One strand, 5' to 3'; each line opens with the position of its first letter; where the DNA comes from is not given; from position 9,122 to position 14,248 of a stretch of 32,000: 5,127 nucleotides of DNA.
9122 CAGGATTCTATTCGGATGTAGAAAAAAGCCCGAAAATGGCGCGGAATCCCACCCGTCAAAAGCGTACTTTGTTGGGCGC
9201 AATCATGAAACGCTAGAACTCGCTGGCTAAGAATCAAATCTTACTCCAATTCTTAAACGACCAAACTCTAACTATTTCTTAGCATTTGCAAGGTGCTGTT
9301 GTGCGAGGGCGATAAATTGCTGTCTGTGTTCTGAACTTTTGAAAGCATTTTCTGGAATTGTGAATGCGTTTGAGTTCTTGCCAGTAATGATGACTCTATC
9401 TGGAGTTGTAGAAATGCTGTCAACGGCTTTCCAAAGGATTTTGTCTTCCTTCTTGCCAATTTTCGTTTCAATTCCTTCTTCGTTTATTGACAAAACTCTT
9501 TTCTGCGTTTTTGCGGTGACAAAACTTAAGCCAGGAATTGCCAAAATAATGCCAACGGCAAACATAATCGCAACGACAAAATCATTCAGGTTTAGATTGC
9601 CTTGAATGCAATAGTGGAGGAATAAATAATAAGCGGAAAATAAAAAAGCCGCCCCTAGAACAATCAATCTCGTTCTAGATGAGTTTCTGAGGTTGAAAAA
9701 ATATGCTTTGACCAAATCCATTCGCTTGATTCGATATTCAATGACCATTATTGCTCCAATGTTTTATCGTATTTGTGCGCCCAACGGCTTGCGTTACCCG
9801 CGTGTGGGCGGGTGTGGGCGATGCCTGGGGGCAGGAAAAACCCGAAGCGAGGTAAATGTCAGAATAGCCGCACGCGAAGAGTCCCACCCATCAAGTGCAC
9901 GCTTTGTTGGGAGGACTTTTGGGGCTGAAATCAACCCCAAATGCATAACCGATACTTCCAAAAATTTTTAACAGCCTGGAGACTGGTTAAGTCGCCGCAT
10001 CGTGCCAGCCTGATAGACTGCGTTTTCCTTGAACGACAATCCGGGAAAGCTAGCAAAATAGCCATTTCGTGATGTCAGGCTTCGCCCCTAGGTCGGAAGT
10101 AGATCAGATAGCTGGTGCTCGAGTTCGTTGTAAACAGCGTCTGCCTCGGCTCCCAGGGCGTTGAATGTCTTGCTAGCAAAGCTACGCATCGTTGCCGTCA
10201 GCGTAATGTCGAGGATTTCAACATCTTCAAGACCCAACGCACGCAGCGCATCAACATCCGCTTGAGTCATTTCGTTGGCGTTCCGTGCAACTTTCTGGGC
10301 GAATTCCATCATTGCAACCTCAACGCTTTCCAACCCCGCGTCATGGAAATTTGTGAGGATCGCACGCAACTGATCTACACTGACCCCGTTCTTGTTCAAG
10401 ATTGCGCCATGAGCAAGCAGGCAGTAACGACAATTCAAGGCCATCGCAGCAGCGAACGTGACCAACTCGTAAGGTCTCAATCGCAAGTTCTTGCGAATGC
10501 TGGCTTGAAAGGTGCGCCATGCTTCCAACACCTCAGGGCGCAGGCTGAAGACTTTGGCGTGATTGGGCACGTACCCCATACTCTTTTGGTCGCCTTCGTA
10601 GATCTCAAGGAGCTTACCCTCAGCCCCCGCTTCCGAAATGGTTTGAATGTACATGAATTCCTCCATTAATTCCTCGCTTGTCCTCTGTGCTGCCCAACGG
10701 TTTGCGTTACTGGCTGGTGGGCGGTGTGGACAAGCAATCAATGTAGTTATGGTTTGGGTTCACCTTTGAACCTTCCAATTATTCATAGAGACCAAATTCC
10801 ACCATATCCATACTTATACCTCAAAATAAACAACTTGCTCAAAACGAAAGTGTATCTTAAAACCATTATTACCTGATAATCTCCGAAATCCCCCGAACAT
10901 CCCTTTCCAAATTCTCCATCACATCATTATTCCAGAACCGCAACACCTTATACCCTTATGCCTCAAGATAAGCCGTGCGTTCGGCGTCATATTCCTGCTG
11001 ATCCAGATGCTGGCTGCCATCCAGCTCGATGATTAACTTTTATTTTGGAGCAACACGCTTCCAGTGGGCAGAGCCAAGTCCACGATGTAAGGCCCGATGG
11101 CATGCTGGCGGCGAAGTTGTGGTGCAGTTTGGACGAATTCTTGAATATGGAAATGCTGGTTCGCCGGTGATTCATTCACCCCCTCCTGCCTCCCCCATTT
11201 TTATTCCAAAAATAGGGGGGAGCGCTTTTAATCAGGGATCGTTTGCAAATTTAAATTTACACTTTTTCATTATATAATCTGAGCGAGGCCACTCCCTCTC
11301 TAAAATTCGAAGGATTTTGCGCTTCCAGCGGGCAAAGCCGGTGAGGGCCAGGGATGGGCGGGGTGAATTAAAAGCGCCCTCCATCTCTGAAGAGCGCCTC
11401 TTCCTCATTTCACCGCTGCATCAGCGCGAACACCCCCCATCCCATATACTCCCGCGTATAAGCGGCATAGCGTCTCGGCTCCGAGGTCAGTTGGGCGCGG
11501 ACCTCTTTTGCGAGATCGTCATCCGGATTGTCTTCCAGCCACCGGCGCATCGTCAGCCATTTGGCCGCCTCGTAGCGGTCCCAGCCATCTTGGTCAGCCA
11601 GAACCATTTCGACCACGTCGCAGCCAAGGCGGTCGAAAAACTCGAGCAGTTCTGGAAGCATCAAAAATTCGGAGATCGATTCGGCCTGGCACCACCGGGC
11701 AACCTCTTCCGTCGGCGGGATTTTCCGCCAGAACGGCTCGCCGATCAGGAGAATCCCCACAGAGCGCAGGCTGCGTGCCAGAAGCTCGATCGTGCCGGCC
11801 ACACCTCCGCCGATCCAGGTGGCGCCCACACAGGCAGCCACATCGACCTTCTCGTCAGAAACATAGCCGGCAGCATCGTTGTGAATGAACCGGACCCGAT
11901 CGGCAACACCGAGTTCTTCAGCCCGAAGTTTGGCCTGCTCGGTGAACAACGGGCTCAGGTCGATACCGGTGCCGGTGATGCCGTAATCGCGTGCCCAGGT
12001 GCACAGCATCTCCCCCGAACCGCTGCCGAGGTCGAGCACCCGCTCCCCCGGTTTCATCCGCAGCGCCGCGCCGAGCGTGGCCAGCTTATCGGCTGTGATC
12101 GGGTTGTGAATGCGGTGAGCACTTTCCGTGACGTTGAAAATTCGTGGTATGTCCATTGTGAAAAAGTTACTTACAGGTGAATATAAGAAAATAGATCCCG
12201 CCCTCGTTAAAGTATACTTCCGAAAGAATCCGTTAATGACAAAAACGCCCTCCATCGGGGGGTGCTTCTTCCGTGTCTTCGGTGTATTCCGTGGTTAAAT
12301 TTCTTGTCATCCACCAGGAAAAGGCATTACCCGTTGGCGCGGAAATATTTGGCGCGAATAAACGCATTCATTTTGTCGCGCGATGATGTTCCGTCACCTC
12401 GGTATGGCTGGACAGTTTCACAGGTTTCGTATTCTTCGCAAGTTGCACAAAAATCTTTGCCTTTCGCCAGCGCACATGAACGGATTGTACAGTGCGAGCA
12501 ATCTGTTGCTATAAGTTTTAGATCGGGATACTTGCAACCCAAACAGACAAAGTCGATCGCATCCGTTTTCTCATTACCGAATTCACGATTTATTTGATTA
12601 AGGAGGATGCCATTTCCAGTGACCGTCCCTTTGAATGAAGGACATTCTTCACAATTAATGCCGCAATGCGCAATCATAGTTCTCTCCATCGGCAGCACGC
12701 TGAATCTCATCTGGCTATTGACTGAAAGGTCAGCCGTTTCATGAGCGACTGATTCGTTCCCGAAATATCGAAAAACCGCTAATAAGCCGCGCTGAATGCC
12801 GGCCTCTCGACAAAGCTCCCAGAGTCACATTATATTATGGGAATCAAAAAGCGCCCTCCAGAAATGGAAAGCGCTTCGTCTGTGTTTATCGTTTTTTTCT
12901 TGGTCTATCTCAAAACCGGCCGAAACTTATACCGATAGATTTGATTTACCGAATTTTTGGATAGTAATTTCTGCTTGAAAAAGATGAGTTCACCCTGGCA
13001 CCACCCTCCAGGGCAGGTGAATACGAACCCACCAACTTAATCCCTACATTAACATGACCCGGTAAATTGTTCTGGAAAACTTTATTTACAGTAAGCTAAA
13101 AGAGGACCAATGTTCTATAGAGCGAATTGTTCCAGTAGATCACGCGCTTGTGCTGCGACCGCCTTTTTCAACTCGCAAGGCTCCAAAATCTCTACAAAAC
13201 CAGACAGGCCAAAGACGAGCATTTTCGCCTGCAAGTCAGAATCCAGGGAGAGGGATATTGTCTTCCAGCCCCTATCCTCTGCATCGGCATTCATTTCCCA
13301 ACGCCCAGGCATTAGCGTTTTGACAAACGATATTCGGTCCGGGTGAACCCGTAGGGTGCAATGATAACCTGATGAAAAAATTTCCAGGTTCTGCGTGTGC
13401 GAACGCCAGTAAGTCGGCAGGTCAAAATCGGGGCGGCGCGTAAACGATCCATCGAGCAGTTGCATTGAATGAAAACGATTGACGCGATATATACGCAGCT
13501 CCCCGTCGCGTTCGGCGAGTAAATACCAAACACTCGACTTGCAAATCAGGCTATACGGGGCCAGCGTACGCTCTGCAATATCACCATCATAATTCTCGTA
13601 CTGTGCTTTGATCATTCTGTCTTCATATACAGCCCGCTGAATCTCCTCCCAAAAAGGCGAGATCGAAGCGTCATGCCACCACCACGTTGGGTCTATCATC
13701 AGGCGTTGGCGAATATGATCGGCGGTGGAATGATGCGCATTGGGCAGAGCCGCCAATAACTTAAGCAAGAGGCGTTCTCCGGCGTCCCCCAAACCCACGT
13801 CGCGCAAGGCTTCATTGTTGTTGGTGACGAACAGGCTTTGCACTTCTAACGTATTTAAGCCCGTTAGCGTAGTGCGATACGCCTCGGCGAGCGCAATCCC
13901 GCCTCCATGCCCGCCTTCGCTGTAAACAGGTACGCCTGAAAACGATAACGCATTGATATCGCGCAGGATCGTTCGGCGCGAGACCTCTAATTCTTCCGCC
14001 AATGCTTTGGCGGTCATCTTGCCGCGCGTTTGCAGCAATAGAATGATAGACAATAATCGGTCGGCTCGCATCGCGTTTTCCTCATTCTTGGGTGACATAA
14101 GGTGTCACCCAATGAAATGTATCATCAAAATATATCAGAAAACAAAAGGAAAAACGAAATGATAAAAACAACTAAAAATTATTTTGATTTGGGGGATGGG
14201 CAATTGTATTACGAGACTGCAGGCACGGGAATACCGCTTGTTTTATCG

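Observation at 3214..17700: Stack of accessory modules behind the DUF35 gene, each bounded by a same-orientation repeat that mimics the DUF35 3' end plus a conserved terminator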

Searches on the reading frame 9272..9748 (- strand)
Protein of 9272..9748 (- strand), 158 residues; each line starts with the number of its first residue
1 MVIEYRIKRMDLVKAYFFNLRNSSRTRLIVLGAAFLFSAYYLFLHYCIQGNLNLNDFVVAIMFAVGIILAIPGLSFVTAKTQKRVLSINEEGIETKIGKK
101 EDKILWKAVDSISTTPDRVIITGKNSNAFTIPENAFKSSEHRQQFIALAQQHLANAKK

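Call 7: search_protein_families(library=pfam, proteins=[window:9272-9748:-], max_evalue=0.01)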
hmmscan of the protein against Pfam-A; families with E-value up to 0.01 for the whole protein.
window:9272-9748:- (158 aa): 2 families
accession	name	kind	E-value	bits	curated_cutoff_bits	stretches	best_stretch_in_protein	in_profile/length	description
PF14317.12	YcxB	-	4.1e-06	26.9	23.3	1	88-148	1-60/61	YcxB-like protein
PF06168.16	DUF981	-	0.008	16.6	29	0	27-75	10-58/186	Protein of unknown function (DUF981)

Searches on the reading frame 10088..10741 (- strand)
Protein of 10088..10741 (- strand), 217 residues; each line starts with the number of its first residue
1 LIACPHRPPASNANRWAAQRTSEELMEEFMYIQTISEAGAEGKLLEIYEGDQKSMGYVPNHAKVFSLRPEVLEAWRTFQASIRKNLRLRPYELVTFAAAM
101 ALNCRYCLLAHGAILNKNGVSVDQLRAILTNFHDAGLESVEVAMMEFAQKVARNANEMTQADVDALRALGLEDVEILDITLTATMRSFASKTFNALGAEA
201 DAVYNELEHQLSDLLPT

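Call 7: search_protein_families(library=pfam, proteins=[window:10088-10741:-], max_evalue=0.01)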
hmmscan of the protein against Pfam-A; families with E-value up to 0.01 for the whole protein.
window:10088-10741:- (217 aa): 1 family
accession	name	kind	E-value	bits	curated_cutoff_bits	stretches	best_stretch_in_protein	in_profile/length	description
PF02627.25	CMD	-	6e-11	42.6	23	1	69-148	1-82/84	Carboxymuconolactone decarboxylase family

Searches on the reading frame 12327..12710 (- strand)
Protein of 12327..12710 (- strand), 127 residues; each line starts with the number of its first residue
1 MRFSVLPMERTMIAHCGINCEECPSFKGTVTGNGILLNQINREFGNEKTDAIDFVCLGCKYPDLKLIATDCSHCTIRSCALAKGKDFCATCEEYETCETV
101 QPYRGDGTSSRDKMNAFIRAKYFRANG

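Call 7: search_protein_families(library=pfam, proteins=[window:12327-12710:-], max_evalue=0.01)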
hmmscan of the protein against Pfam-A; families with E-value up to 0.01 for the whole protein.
window:12327-12710:- (127 aa): 1 family
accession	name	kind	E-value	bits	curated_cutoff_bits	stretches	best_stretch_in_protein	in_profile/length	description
PF12675.12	DUF3795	-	1e-11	45.5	22.6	1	12-101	1-82/83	Protein of unknown function (DUF3795)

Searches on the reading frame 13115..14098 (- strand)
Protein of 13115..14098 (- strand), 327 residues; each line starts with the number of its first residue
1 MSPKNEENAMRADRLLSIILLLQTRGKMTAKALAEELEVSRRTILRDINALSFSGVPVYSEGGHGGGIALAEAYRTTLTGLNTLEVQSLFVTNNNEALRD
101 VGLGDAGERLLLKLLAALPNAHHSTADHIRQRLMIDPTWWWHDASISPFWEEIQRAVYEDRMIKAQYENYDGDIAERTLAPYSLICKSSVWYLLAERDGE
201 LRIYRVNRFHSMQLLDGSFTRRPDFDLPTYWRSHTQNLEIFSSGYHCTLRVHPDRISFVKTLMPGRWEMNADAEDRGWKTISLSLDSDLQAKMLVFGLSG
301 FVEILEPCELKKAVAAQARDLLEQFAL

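Call 7: search_protein_families(library=pfam, proteins=[window:13115-14098:-], max_evalue=0.01)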
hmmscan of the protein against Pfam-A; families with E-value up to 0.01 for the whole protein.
window:13115-14098:- (327 aa): 11 families
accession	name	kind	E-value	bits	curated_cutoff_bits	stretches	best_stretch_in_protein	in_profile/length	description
PF08279.18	HTH_11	-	2.5e-16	59.8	25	1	14-65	1-53/55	HTH domain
PF13280.12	WYL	-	5.6e-14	52.3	21.8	1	150-213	3-69/70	WYL domain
PF25583.1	WCX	-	3.8e-09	37.2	23.9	1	245-322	3-76/76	WCX domain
PF19187.6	HTH_PafC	-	9.5e-07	29.1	32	1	13-61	4-52/115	PafC helix-turn-helix domain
PF08220.18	HTH_DeoR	-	1.7e-06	28.1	21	1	15-56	2-43/57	DeoR-like helix-turn-helix domain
PF21476.4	PF0610-like_N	-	0.00011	22.8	33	1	18-51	6-38/50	PF0610-like, N-terminal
PF02082.26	Rrf2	-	0.00026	21.6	30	1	16-74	12-69/132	Iron-dependent Transcriptional regulator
PF12840.13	HTH_20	-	0.00028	21.2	27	1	16-52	7-43/51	Helix-turn-helix domain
PF08280.17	HTH_Mga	-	0.0013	19.1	23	1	20-53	13-47/59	M protein trans-acting positive regulator (MGA) HTH domain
PF13404.12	HTH_AsnC-type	-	0.0029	17.8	27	1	17-49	7-39/42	AsnC-type helix-turn-helix domain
PF13412.12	HTH_24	-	0.0098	15.9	21.9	0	15-50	5-40/48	Winged helix-turn-helix DNA-binding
